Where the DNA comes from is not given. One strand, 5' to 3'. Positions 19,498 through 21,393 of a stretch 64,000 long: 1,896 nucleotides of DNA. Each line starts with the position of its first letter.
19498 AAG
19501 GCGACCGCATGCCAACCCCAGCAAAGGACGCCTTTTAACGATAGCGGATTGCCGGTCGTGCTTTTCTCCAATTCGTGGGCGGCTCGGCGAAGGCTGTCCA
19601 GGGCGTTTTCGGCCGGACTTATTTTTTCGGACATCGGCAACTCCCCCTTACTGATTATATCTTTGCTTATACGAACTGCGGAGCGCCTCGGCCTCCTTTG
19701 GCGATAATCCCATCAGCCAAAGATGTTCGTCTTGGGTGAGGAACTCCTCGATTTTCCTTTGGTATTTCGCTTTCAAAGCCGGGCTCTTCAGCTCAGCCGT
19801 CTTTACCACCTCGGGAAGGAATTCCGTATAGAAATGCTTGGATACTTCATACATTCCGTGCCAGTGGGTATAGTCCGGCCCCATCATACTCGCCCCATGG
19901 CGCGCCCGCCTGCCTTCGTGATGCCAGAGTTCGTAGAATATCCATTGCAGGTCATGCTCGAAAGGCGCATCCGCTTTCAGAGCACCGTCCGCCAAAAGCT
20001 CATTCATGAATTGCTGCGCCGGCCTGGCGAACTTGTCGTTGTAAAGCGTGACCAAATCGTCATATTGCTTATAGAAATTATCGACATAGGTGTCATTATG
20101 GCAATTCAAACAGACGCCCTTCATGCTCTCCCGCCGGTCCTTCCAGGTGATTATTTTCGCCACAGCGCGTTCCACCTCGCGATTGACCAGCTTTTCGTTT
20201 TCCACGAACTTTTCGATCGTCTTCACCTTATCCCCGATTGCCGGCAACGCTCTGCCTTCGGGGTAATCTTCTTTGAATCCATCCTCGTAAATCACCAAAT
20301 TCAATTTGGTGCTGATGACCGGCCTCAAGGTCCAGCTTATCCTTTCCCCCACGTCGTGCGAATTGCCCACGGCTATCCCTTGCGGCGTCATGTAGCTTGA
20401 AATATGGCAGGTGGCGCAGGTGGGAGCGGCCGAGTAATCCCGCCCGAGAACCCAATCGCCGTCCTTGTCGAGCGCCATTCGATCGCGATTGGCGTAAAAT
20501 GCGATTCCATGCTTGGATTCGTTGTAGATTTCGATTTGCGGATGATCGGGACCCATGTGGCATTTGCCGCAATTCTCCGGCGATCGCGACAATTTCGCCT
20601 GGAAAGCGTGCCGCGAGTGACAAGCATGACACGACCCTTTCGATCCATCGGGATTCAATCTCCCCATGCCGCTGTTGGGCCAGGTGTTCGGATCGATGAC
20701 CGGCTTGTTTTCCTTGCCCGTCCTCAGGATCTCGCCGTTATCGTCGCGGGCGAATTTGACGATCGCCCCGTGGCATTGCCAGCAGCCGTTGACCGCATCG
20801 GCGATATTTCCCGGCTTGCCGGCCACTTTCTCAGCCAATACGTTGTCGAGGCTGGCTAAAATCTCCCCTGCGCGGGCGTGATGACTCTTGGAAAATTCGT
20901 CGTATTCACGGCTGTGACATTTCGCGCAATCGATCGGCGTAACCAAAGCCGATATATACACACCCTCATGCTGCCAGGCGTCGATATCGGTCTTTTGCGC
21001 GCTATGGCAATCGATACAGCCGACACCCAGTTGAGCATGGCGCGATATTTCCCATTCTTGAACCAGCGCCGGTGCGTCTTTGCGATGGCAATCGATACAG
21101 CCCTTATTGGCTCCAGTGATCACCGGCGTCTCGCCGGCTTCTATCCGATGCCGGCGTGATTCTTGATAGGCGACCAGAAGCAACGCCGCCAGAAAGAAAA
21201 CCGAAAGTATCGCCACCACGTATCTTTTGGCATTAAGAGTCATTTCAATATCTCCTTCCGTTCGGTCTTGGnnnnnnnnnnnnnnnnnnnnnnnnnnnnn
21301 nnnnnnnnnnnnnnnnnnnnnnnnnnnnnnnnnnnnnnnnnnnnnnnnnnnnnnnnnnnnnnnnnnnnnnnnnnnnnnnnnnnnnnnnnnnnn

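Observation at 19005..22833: Rieske/cytochrome b complex co-encoded with an octaheme HAO-like cytochrome c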

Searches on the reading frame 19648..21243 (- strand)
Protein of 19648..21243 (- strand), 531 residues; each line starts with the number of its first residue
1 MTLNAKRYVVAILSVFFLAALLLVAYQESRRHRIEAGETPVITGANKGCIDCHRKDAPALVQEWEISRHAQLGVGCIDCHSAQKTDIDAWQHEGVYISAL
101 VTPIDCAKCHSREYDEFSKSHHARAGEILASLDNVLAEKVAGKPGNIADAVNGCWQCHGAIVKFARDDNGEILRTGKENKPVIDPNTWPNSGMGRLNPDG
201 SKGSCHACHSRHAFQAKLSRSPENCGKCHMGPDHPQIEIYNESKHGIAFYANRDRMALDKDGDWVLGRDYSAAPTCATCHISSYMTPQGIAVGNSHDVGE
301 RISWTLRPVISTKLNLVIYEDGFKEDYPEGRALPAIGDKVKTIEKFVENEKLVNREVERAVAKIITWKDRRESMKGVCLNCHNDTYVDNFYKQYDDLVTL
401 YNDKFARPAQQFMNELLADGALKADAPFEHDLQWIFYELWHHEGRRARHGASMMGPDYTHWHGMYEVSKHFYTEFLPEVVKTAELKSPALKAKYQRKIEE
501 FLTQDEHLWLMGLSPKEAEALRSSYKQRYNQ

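Call 3: search_protein_families(library=pfam, proteins=[window:19648-21243:-], max_evalue=0.01)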
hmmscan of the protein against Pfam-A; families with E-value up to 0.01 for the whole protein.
window:19648-21243:- (531 aa): 6 families
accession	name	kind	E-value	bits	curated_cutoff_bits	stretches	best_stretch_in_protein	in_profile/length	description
PF13447.11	Multi-haem_cyto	-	1e-22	81.1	21.9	1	203-312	96-198/269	Seven times multi-haem cytochrome CxxCH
PF13435.11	Cytochrome_C554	-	4.1e-16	60.1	20.8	2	106-161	2-58/84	Cytochrome c554 and c-prime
PF14522.11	Cytochrome_C7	-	6.6e-12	45.5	24.8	3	149-229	11-66/67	Cytochrome c7 and related cytochrome c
PF14537.11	Cytochrom_c3_2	-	9.2e-07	29.7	25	0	47-112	7-66/79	Cytochrome c3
PF09699.15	Paired_CXXCH_1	-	0.0001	22.4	20.6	0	202-230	6-37/41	Doubled CXXCH motif (Paired_CXXCH_1)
PF22678.1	Cytochrom_c_NrfB-like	-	0.00037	21.4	27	0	74-111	34-66/89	Cytochrome c-type protein NrfB-like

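Call 4: search_protein_families(library=ncbifam, proteins=[window:19648-21243:-], max_evalue=0.01)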
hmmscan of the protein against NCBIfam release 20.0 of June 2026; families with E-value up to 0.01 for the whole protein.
window:19648-21243:- (531 aa): 8 families
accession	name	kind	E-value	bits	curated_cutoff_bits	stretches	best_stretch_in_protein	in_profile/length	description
NF052343.1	hydrazine_HDH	equivalog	1.9e-16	59.6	900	2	201-282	221-301/564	hydrazine dehydrogenase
TIGR03508.1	decahem_SO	subfamily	1.8e-08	34.2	192.2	1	43-124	67-138/258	DmsE family decaheme c-type cytochrome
NF040886.1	cyt_C_like_Sec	equivalog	0.00021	20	250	1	105-219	47-171/423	multiheme c-type cytochrome (seleno)protein ExtKL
NF041028.1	decahem_GSU2203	exception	0.00029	20.1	325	1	47-115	102-160/317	GSU2203 family decaheme c-type cytochrome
TIGR03146.1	cyt_nit_nrfB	equivalog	0.00042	20.6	166.6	1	75-158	13-91/145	cytochrome c nitrite reductase pentaheme subunit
NF041198.1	UshA_like_PCGU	equivalog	0.0013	17.4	275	1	46-116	442-514/519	UshA-like (seleno)protein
NF008659.0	PRK11659.1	equivalog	0.002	17.9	184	1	11-82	14-84/188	cytochrome c nitrite reductase pentaheme subunit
NF008339.0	PRK11125.1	equivalog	0.0035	16.1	595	1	64-128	277-343/487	ammonia-forming cytochrome c nitrite reductase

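Call 5: search_solved_structures(query=window:19648-21243:-, max_evalue=1, show_alignments=3)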
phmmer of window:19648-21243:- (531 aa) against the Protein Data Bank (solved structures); distinct sequences matched with E-value up to 1: 9.
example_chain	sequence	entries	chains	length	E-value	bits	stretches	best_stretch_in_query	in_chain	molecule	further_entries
4qo5_A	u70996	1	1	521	1.8e-43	152.2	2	72-302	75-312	Hypothetical multiheme protein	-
6h5l_A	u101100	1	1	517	2.5e-19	72.6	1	204-427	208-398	Similar to hydroxylamine oxidoreductase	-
4fas_A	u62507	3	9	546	4.8e-16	61.7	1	202-282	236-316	Hydroxylamine oxidoreductase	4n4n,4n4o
1fgj_A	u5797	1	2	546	4.9e-16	61.7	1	202-282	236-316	HYDROXYLAMINE OXIDOREDUCTASE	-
6m0p_A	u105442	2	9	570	5.6e-16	61.5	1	202-282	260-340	Aerobic hydroxylamine oxidoreductase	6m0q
6t5e_A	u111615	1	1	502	3.6e-12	49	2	203-283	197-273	Hydroxylamine oxidoreductase-like protein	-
4n4j_A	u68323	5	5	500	1.5e-11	46.9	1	203-283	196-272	hydroxylamine oxidoreductase | Similar to hydroxylamine oxidoreductase hao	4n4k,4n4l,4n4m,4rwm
6hif_G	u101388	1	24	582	3.5e-09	39.1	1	204-282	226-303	Hydrazine dehydrogenase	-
2ozy_A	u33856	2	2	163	0.32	12.8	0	62-113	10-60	Cytochrome c-type protein nrfB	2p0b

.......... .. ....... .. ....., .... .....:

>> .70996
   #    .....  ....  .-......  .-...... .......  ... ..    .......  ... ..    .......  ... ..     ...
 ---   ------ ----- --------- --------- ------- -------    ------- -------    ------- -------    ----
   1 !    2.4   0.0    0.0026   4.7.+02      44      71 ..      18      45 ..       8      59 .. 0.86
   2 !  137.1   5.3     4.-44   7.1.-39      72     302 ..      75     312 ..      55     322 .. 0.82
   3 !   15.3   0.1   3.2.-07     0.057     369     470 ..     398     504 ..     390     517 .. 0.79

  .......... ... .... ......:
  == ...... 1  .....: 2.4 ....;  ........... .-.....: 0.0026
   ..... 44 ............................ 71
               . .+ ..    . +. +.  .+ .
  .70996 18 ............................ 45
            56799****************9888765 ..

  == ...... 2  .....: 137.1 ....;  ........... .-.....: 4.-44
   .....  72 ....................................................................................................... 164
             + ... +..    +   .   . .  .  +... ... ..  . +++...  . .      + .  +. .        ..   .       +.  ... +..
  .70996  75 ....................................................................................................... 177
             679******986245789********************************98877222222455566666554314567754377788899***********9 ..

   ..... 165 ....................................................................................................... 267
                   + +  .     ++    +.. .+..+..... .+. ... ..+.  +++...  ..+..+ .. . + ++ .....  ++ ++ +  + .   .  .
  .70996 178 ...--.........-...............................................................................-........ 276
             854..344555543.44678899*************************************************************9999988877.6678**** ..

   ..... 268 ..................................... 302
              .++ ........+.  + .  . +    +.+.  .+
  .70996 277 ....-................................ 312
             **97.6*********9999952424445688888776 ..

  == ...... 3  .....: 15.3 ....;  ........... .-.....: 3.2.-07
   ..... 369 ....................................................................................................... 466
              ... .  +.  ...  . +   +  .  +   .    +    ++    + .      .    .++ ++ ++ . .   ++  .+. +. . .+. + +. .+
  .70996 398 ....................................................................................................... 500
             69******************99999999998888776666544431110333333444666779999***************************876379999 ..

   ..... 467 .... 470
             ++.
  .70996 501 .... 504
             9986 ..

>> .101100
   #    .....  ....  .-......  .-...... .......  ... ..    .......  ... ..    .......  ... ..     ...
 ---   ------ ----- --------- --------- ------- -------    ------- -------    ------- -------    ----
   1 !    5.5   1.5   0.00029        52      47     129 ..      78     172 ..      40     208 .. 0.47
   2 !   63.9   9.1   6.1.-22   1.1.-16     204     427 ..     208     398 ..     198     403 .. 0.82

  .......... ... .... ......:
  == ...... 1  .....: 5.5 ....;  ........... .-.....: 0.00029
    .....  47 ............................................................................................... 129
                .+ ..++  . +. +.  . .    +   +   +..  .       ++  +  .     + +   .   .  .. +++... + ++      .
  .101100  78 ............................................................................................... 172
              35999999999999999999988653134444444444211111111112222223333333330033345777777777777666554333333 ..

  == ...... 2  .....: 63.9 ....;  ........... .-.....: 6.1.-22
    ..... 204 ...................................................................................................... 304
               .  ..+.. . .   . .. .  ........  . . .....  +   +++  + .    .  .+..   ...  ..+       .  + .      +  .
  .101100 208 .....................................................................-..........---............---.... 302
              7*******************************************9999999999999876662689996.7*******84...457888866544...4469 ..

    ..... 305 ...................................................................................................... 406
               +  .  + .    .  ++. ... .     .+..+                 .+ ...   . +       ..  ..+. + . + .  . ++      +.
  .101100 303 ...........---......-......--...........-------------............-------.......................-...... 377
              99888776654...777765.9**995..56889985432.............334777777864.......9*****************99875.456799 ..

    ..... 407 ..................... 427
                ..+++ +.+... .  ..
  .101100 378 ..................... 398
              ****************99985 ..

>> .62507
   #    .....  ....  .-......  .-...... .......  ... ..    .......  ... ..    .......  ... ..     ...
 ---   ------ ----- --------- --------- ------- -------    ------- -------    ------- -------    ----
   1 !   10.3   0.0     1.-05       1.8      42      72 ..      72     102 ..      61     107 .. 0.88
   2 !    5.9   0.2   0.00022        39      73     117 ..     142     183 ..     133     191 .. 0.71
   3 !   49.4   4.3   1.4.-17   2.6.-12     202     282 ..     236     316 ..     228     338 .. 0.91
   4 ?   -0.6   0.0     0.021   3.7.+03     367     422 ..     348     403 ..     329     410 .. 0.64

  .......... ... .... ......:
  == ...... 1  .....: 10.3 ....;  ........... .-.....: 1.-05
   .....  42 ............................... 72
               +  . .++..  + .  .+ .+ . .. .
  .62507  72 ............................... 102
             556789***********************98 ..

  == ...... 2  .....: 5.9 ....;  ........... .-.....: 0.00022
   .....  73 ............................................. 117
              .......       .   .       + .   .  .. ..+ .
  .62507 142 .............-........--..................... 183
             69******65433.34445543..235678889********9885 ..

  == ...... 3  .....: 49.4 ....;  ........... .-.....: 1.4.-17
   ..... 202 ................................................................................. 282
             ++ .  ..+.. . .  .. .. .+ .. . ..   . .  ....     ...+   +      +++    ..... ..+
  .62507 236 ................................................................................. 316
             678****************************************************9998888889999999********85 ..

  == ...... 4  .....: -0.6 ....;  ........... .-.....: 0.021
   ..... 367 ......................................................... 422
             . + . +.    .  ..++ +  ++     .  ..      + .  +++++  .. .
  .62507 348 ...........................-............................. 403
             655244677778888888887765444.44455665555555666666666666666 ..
